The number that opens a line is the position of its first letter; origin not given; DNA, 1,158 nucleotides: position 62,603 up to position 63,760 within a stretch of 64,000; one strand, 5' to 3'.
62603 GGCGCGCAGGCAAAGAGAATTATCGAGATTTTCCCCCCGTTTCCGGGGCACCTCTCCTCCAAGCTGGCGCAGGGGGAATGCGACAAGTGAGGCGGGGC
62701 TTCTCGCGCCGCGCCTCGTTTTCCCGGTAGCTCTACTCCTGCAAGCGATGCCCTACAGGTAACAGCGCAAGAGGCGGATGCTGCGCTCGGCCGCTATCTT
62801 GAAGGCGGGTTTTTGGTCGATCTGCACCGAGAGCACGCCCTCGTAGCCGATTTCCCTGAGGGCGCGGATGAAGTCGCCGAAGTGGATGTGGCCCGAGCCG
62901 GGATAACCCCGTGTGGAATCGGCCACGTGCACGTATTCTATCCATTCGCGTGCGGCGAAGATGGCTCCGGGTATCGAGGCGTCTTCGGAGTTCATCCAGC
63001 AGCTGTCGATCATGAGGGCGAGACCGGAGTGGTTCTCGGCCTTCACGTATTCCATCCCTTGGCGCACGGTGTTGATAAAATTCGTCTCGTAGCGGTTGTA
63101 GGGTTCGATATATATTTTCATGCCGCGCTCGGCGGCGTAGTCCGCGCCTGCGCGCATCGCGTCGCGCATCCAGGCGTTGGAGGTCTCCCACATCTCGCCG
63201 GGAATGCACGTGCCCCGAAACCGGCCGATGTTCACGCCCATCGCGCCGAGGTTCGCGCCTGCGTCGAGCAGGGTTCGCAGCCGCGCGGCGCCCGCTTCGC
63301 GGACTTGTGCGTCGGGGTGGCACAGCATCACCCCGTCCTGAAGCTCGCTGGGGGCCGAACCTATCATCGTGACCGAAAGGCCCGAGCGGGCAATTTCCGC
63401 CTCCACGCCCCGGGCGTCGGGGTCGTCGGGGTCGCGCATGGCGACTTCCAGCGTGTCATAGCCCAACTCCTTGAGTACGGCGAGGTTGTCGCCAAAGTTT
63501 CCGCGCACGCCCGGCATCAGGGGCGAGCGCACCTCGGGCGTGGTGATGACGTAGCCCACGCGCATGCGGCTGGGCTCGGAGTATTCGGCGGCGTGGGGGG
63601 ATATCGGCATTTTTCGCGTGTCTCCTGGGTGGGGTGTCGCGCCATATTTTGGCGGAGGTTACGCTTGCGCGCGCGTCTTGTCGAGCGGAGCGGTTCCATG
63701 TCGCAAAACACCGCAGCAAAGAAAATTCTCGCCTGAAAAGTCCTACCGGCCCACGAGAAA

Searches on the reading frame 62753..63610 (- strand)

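Call 68: search_protein_families(library=pfam, proteins=[window:62753-63610:-], max_evalue=0.00001)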
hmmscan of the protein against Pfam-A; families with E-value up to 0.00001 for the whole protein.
window:62753-63610:- (285 aa): 1 family
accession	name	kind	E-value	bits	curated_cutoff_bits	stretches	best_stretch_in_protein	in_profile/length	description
PF01261.30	AP_endonuc_2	-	5.8e-34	118.3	31.1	1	44-267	2-232/249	Xylose isomerase-like TIM barrel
